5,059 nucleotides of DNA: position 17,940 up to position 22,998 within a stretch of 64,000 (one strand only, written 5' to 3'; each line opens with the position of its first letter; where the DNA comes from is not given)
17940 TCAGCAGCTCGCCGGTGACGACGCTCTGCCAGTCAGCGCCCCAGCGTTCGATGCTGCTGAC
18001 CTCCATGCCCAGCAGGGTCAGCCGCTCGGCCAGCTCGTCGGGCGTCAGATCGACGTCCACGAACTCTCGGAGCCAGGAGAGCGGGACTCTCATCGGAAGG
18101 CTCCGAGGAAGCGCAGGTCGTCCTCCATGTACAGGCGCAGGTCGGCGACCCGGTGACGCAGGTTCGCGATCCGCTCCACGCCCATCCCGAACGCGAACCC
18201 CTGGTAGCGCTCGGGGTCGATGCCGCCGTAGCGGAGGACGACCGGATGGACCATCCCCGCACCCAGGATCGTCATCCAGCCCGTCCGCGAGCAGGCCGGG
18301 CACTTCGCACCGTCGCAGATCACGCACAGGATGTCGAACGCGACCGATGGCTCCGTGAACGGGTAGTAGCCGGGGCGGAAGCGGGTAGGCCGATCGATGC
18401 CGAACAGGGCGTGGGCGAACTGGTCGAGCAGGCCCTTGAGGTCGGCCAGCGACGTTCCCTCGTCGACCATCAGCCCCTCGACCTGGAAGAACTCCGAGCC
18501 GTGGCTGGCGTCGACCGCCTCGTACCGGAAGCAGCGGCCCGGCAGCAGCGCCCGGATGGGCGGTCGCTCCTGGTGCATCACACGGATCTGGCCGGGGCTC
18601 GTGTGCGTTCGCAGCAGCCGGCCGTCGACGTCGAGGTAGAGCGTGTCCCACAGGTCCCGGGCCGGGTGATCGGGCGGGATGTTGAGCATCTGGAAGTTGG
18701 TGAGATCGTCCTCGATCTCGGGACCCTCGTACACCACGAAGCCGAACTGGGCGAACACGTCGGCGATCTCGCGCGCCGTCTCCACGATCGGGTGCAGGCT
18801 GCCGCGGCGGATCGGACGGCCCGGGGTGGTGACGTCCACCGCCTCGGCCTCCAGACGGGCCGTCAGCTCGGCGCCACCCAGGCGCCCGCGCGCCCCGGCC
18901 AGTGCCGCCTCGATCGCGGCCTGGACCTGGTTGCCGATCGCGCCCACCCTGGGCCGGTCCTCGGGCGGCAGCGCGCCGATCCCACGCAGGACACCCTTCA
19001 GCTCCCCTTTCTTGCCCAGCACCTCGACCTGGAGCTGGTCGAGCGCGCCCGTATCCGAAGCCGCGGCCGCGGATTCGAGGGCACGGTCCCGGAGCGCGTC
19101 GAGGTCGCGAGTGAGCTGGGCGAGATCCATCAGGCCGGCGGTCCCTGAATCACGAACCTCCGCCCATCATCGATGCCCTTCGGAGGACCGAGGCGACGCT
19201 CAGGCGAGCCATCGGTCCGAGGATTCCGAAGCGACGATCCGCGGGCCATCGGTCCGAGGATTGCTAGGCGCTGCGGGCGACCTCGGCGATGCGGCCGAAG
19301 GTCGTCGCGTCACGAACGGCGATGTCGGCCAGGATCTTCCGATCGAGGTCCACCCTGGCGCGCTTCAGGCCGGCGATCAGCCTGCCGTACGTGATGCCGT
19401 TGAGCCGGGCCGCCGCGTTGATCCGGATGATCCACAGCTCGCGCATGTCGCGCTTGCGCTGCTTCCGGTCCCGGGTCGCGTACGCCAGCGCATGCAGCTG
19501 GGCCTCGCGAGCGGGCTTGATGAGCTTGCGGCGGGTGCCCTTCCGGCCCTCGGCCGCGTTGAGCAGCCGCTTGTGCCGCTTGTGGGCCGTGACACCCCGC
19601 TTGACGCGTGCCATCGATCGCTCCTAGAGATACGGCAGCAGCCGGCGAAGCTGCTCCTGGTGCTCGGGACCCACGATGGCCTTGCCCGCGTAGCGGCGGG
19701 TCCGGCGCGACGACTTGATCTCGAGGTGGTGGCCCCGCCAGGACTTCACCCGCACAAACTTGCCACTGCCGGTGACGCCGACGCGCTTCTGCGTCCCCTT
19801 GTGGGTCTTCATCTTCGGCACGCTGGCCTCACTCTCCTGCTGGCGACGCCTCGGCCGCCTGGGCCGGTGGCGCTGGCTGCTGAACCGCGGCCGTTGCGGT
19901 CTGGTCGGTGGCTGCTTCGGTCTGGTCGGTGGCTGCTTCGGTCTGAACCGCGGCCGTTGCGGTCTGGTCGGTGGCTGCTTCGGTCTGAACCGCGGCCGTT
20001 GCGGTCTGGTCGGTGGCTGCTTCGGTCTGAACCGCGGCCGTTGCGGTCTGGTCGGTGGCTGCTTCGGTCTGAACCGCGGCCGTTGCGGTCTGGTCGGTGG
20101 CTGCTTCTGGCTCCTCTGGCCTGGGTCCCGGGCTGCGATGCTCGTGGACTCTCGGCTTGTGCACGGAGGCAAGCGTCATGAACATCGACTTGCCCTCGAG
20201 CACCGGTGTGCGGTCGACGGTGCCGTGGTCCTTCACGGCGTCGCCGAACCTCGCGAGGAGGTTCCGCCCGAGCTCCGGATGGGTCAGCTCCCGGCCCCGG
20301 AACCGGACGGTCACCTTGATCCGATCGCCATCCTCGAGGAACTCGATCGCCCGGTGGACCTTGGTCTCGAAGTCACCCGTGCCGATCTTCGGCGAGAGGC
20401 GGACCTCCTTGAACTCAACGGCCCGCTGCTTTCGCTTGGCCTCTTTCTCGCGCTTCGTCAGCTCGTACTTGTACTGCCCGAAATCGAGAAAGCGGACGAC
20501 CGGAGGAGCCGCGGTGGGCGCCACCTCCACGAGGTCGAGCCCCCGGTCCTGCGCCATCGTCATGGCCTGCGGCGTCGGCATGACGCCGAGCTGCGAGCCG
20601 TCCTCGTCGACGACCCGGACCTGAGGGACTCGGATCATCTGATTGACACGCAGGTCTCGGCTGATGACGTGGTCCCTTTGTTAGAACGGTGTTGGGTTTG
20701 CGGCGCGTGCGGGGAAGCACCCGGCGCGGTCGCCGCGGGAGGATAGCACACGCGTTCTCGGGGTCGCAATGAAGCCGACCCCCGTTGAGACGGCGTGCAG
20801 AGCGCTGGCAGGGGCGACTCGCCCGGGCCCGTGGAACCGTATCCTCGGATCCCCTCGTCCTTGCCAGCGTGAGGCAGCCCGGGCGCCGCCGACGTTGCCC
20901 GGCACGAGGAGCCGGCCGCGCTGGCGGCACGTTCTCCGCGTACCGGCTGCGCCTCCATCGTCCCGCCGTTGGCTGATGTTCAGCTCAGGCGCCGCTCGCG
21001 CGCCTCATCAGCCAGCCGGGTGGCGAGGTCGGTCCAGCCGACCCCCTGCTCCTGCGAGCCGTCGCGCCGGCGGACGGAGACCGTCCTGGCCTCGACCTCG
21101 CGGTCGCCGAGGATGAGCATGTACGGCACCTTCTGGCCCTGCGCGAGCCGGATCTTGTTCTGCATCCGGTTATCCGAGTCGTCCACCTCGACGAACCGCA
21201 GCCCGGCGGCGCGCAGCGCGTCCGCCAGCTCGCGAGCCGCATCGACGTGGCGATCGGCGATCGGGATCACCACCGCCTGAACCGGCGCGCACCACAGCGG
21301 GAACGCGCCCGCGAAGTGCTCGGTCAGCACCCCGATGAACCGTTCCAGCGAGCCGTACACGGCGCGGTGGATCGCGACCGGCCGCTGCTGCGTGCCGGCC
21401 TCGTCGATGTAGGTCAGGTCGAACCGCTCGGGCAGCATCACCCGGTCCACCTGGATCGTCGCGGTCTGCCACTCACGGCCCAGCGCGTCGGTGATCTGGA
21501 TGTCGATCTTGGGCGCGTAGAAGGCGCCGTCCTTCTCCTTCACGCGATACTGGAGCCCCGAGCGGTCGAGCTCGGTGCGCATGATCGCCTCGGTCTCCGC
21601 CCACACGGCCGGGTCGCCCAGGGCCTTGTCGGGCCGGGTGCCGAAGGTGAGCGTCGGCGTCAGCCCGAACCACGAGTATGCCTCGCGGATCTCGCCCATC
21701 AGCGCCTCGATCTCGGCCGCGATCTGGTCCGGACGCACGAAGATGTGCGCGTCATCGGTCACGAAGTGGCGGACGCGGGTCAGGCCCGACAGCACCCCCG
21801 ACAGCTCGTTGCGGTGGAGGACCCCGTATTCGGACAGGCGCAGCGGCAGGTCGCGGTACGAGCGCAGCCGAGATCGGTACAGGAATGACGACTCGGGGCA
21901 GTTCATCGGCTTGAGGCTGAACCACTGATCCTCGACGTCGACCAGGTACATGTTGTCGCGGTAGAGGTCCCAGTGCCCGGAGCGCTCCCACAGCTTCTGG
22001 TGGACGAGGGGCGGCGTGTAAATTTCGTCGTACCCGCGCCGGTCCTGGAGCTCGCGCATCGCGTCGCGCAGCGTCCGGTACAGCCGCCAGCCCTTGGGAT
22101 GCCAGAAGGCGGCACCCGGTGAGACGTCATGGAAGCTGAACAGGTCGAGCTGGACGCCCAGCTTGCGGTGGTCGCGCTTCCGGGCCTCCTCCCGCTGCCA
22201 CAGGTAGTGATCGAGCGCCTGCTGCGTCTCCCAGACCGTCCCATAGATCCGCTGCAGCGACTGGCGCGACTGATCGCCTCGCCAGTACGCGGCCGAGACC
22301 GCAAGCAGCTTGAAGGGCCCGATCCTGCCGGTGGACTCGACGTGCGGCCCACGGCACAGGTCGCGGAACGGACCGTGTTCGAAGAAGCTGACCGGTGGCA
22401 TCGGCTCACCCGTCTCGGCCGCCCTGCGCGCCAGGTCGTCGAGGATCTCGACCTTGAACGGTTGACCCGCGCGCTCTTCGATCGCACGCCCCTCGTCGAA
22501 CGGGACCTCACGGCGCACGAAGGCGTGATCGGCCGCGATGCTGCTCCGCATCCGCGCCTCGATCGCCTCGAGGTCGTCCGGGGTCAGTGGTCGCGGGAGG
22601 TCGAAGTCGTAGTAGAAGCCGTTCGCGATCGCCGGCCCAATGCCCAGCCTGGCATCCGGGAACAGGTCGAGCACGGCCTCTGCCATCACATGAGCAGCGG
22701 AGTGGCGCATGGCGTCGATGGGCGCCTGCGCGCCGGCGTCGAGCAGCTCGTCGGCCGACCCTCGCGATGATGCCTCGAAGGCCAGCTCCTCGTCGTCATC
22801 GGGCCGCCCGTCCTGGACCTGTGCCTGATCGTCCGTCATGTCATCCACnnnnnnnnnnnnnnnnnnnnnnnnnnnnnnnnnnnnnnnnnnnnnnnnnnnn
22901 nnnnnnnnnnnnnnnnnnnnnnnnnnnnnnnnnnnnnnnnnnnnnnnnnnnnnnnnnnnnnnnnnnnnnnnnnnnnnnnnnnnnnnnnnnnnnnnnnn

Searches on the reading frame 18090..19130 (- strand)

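Call 6: search_protein_families(library=ncbifam, proteins=[window:18090-19130:-])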
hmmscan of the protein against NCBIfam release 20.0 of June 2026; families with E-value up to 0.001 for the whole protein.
window:18090-19130:- (346 aa): 5 families
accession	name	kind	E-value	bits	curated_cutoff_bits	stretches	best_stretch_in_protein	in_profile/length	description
TIGR00468.1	pheS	equivalog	4.8e-83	279.1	237.45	2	171-345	159-322/324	phenylalanine--tRNA ligase subunit alpha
NF003210.0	PRK04172.1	equivalog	1.9e-49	168.9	350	2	172-342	333-488/496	phenylalanine--tRNA ligase subunit alpha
NF051887.1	PheS_related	equivalog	2.5e-29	102.5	300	1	113-342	12-236/349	PheS-related mystery ligase SrmL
TIGR00469.1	pheS_mito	equivalog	3.8e-20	72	258.35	2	251-345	261-343/451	phenylalanine--tRNA ligase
TIGR00470.1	sepS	equivalog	7.8e-06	24.6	380.65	1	184-332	200-338/533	O-phosphoserine--tRNA ligase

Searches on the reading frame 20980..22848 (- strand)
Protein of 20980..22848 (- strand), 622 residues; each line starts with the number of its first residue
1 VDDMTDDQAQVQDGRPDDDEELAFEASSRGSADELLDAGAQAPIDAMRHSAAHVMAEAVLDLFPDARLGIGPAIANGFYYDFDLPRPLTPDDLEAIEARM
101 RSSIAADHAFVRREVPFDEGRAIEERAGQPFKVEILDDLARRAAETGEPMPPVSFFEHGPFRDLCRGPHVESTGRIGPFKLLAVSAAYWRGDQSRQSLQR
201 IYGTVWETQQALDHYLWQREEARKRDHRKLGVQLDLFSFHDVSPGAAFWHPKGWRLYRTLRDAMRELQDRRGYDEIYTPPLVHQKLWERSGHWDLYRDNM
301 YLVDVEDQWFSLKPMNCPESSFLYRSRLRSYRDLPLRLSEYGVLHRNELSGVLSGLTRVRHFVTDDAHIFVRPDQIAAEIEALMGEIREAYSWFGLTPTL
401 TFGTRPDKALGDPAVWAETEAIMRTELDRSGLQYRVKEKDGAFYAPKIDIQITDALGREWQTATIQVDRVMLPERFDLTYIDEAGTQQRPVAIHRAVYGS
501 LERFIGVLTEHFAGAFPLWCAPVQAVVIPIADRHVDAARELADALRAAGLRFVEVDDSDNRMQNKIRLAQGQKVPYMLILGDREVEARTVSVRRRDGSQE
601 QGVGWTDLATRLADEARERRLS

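Call 6: search_protein_families(library=ncbifam, proteins=[window:20980-22848:-])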
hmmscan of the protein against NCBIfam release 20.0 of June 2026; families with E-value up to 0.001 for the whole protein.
window:20980-22848:- (622 aa): 14 families
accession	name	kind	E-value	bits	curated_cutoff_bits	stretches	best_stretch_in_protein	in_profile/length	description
TIGR00418.1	thrS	equivalog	2.7e-190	634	383.65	1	48-614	1-563/565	threonine--tRNA ligase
NF003068.0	PRK03991.1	equivalog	1.8e-51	175.2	484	1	218-617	190-593/613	threonine--tRNA ligase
NF006625.0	PRK09194.1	equivalog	4.8e-21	75.3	558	2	242-374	35-167/559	proline--tRNA ligase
NF008979.1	PRK12325.1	exception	2.9e-19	69.3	550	2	244-371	37-164/437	proline--tRNA ligase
TIGR00408.1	proS_fam_I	equivalog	3.3e-19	69.2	437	2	441-617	202-382/475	proline--tRNA ligase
TIGR00409.1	proS_fam_II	equivalog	2.3e-16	59.8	306.7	1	247-391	40-181/568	proline--tRNA ligase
NF011500.0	PRK14938.1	equivalog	1.4e-15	57.2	362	1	513-615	265-368/387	Ser-tRNA(Thr) hydrolase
TIGR00442.1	hisS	equivalog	3.3e-13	49.4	286.75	1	522-600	324-401/406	histidine--tRNA ligase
NF003211.1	PRK04173.1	equivalog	2e-10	40.1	312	0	518-609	360-451/454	glycine--tRNA ligase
TIGR00389.1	glyS_dimeric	equivalog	4.4e-10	38.7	243.3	1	516-613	465-562/565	glycine--tRNA ligase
NF009085.0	PRK12420.1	equivalog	1.1e-05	24.9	540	1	524-603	340-417/426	histidine--tRNA ligase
TIGR00414.1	serS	equivalog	4.2e-05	22.7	301.65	1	224-390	139-310/418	serine--tRNA ligase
TIGR00443.1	hisZ_biosyn_reg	equivalog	0.00012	21.3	271.65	1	249-348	3-100/314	ATP phosphoribosyltransferase regulatory subunit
TIGR00344.1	alaS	equivalog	0.00039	18.8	457.05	1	48-186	556-680/847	alanine--tRNA ligase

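Call 9: find_related_loci(query=window:20980-22839:-, collection=genome_contigs, flank=4000)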
Query window:20980-22839:- (619 aa) in genome_contigs; peptide patterns used: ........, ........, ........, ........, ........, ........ (x = any residue, [..] = any of these).
600 stretches matched a pattern (row limit reached: there are more); 600 encode a relative of the query (tblastn E <= 1e-3); the best 80 are kept; 80 distinct loci.
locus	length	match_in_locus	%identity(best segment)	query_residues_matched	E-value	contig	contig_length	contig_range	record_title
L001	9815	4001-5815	84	16-617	0e+0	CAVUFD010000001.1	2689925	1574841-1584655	MAG: uncultured Chloroflexia bacterium isolate MFD04944.bin.1.277 genome assembly, contig: contig_11265, whole genome sh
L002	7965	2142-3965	73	5-616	0e+0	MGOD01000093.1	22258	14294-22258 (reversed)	MAG: Chloroflexi bacterium RBG_16_70_13 RBG_16_scaffold_4987, whole genome shotgun sequence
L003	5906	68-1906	72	5-618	0e+0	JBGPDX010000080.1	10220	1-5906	MAG: Candidatus Limnocylindria bacterium isolate OBJ_0618_050_14 k141_1867886_length_10220_cov_17.4836, whole genome sho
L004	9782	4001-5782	71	14-609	0e+0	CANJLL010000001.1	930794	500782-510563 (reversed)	MAG: Chloroflexi bacterium isolate RH-23may17-645 genome assembly, contig: RH-23may17-C3, whole genome shotgun sequence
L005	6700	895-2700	71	15-618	0e+0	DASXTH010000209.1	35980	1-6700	MAG TPA_asm: Candidatus Limnocylindrales bacterium isolate SMAG_U4687 k141_2501716, whole genome shotgun sequence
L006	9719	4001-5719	70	16-589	0e+0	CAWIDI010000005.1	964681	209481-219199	MAG: uncultured Chloroflexia bacterium isolate MFD05442.bin.2.330 genome assembly, contig: contig_3384, whole genome sho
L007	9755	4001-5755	65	17-602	0e+0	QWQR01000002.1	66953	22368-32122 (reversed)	MAG: Chloroflexi bacterium isolate RE-chloro-G1 RE-G1-c2, whole genome shotgun sequence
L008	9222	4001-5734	59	44-617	0e+0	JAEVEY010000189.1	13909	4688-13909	MAG: Candidatus Thermoflexus sinensis isolate QQ.bin.28 NODE_5265_length_13909_cov_34.3541, whole genome shotgun sequenc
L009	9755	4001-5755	55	26-618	0e+0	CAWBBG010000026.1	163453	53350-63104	MAG: uncultured Chloroflexia bacterium isolate MFD02923.bin.2.22 genome assembly, contig: contig_8371, whole genome shot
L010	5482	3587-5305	55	26-611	0e+0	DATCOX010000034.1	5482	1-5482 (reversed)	MAG TPA_asm: Candidatus Limnocylindria bacterium isolate SMAG_U7212 k141_69196, whole genome shotgun sequence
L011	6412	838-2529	55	39-615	0e+0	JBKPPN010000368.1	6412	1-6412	MAG: Candidatus Methylomirabilota bacterium isolate GS_EKS_MAG_00101 GS_EKS_000001394551, whole genome shotgun sequence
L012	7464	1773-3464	49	46-618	0e+0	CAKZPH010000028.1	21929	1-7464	MAG TPA_asm: uncultured Ignavibacteriales bacterium isolate SRR5214706_bin.46_CONCOCT_v1.1_MAG genome assembly, contig:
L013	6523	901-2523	51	42-591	0e+0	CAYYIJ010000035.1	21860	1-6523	MAG TPA_asm: uncultured Chlorobiaceae bacterium isolate SRP257756_co1_228 genome assembly, contig: NODE_1864_length_2186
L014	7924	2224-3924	53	40-616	0e+0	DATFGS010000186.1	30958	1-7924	MAG TPA_asm: Candidatus Methylomirabilota bacterium isolate SMAG_U8669 k141_613715, whole genome shotgun sequence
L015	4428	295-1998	49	43-619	0e+0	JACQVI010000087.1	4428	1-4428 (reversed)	MAG: Ignavibacteriae bacterium isolate NC_groundwater_1459_Ag_S-0.65um_45_22 S_p65_S5_coassembly_k141_1983151, whole gen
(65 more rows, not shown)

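Call 13: find_related_loci(query=window:20980-22839:-, collection=metagenome_contigs, flank=2500)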
Query window:20980-22839:- (619 aa) in metagenome_contigs; peptide patterns used: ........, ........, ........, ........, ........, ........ (x = any residue, [..] = any of these).
600 stretches matched a pattern (row limit reached: there are more); 600 encode a relative of the query (tblastn E <= 1e-3); the best 80 are kept; 80 distinct loci.
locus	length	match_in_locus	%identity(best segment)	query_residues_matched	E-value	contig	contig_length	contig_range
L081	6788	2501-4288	75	21-617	0e+0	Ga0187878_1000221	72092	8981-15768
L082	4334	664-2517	76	1-618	0e+0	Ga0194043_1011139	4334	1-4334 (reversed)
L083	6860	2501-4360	73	4-619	0e+0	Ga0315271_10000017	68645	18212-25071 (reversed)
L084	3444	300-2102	74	16-617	0e+0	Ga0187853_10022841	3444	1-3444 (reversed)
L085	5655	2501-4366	73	2-616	0e+0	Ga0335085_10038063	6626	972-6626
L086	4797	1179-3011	71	5-616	0e+0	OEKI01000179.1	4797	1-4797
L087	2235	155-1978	72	1-617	0e+0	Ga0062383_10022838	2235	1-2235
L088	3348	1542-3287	74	20-602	0e+0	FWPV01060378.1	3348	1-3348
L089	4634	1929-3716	71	21-617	0e+0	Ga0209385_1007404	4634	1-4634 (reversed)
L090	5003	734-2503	73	26-616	0e+0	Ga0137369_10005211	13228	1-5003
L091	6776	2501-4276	72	17-606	0e+0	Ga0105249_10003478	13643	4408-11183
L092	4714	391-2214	71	14-618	0e+0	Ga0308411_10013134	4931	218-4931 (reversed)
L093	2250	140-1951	70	10-618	0e+0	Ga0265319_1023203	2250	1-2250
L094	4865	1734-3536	69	16-617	0e+0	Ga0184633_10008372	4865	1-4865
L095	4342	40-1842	69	14-616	0e+0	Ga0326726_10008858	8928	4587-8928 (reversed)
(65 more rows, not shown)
